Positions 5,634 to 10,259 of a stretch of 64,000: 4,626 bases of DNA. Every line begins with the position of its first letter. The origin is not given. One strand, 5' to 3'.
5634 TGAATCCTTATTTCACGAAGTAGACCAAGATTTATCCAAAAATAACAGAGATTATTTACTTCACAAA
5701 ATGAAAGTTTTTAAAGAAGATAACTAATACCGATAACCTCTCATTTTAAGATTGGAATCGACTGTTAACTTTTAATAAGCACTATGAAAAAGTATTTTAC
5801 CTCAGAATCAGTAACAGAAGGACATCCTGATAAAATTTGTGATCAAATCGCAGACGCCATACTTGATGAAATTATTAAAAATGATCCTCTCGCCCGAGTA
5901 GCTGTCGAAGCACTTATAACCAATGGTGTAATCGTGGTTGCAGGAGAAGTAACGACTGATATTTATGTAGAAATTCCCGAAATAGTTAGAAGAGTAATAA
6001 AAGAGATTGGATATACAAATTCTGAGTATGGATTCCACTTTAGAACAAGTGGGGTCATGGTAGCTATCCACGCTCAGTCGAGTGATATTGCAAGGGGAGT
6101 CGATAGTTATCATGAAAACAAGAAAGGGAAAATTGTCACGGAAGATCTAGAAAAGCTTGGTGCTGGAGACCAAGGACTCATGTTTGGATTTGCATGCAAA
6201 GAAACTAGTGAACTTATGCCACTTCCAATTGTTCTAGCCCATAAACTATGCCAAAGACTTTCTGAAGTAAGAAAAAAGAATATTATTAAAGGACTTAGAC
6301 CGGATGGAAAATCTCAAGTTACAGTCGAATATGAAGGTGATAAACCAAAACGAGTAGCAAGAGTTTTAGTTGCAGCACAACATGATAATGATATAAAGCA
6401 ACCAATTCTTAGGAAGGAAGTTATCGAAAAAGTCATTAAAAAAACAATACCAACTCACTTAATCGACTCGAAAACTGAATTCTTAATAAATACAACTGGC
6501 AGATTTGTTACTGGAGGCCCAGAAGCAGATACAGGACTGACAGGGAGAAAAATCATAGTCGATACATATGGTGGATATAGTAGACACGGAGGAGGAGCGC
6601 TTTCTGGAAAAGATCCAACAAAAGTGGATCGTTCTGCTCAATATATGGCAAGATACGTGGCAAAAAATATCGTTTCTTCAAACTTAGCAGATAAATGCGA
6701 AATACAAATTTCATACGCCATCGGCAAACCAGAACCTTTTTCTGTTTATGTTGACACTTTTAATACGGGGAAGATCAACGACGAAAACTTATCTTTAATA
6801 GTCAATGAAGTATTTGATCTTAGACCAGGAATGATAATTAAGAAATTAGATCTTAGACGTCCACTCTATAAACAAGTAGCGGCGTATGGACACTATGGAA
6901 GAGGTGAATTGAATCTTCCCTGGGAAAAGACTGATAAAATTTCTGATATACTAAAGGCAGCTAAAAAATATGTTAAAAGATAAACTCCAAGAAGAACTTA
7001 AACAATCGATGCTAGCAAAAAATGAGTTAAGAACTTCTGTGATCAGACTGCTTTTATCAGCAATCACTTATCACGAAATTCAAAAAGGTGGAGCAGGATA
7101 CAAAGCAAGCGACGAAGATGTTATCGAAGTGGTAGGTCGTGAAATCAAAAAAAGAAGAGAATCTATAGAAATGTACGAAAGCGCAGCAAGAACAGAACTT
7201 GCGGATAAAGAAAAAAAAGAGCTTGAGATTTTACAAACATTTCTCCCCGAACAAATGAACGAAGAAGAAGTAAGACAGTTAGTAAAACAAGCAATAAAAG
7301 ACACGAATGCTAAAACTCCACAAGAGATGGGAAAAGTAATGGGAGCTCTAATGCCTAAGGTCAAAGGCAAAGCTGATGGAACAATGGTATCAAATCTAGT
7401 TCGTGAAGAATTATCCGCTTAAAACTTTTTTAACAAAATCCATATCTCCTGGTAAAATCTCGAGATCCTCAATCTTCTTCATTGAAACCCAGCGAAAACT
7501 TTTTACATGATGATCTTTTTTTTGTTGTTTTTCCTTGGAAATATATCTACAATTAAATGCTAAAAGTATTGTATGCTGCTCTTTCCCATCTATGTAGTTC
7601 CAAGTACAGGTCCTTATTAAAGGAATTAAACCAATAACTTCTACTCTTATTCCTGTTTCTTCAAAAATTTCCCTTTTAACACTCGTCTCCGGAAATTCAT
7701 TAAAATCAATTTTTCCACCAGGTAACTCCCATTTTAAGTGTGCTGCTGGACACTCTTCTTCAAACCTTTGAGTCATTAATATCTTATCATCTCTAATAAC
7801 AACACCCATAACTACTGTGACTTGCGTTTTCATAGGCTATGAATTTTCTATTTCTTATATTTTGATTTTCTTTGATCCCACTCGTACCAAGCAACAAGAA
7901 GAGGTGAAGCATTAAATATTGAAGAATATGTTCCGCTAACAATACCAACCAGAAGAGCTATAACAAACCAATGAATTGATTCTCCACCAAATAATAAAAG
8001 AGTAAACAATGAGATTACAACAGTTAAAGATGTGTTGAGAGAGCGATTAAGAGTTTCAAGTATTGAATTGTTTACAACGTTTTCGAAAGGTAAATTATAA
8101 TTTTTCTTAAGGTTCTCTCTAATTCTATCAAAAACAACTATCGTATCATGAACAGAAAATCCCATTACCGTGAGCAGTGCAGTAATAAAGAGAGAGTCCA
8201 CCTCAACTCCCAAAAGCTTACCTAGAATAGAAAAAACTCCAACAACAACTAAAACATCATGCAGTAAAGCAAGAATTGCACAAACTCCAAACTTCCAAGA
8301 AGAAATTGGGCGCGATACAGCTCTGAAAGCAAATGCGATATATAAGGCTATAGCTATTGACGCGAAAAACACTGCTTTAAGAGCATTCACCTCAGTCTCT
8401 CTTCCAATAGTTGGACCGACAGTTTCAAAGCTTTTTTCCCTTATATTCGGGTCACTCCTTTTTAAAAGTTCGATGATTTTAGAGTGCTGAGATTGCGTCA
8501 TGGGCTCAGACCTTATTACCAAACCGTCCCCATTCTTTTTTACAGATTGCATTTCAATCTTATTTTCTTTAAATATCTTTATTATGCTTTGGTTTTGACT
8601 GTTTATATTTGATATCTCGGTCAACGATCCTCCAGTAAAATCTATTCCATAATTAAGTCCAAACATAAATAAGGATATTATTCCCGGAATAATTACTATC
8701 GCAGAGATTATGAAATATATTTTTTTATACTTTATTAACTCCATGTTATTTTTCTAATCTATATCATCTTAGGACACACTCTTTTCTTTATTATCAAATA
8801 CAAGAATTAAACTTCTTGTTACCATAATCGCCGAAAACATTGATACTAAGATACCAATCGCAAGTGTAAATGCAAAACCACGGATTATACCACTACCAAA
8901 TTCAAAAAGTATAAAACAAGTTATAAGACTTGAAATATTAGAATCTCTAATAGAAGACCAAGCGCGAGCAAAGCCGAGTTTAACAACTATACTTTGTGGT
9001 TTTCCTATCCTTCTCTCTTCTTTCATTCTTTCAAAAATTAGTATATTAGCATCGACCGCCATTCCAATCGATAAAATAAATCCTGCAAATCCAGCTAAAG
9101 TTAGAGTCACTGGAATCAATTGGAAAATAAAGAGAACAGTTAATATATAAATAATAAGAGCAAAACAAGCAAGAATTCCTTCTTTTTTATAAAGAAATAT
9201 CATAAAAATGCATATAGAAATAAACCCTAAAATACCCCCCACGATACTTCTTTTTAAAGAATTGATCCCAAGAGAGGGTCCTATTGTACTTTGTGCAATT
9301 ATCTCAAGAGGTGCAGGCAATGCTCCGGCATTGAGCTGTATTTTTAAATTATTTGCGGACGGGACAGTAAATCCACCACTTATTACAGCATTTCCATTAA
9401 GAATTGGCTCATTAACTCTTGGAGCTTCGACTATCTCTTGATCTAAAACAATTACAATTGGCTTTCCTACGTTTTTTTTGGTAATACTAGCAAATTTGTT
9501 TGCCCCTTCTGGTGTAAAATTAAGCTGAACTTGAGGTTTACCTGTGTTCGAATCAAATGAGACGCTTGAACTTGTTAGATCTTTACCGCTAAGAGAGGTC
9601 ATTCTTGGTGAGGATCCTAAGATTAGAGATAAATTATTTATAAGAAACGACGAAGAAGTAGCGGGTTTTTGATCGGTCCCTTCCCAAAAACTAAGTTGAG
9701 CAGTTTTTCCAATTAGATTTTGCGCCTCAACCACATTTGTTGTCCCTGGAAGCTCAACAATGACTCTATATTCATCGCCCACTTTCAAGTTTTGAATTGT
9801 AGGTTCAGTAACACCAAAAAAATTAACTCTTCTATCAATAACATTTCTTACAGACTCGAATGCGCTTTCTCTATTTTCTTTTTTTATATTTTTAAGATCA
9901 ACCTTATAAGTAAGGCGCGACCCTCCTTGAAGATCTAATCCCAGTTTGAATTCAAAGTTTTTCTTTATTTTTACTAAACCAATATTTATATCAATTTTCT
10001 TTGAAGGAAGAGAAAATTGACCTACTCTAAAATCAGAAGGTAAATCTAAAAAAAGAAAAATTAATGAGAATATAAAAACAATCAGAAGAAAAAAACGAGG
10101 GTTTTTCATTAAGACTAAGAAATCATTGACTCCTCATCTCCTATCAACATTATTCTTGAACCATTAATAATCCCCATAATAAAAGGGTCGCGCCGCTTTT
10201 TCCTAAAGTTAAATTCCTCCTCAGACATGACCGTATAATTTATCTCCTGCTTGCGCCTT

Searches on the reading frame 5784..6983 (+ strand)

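Call 95: search_protein_families(library=pfam, proteins=[window:5784-6983:+], max_evalue=0.001)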
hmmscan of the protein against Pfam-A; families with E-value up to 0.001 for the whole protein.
window:5784-6983:+ (399 aa): 4 families
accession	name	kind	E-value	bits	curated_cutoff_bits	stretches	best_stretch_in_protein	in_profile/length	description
PF02773.21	S-AdoMet_synt_C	-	8.4e-66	220.6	25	1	244-382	2-138/138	S-adenosylmethionine synthetase, C-terminal domain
PF02772.21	S-AdoMet_synt_M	-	3.4e-47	160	29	1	125-241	2-120/120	S-adenosylmethionine synthetase, central domain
PF00438.25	S-AdoMet_synt_N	-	1.1e-41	141.8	33.1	1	3-99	2-98/99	S-adenosylmethionine synthetase, N-terminal domain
PF08269.17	dCache_2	-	0.00015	21.5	26.5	1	48-131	174-257/298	Cache domain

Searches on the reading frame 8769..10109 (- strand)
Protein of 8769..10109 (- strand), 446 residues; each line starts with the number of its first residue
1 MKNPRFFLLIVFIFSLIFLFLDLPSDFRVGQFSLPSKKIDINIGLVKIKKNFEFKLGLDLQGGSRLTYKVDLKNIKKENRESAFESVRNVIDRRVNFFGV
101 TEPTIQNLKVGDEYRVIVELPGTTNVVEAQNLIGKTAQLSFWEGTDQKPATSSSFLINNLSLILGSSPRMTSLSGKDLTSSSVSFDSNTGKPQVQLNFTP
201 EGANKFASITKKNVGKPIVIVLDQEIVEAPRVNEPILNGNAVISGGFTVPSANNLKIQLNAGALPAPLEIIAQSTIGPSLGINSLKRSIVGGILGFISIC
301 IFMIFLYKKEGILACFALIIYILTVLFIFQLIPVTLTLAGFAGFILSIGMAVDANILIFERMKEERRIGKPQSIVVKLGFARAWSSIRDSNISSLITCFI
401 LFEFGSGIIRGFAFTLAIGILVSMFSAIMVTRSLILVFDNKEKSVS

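Call 95: search_protein_families(library=pfam, proteins=[window:8769-10109:-], max_evalue=0.001)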
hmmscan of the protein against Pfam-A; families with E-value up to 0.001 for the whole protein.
window:8769-10109:- (446 aa): 5 families
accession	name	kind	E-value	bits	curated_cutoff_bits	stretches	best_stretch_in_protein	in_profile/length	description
PF22599.2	SecDF_P1_head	-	6.1e-31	107.1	27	1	171-266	19-114/114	SecDF, P1 head subdomain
PF21760.3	SecD_1st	-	3.4e-16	58.9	27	1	86-143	3-57/60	Protein translocase subunit SecDF, P1 domain, N-terminal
PF02355.23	SecD_SecF_C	-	7.9e-13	48.7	20.5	1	268-439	13-187/189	Protein export membrane protein SecD/SecF, C-terminal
PF03176.21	MMPL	-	1.9e-08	34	20.5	1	313-436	182-300/333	MMPL family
PF07549.19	Sec_GG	-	0.00035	20.4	20.3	1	54-71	8-25/28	SecD/SecF GG Motif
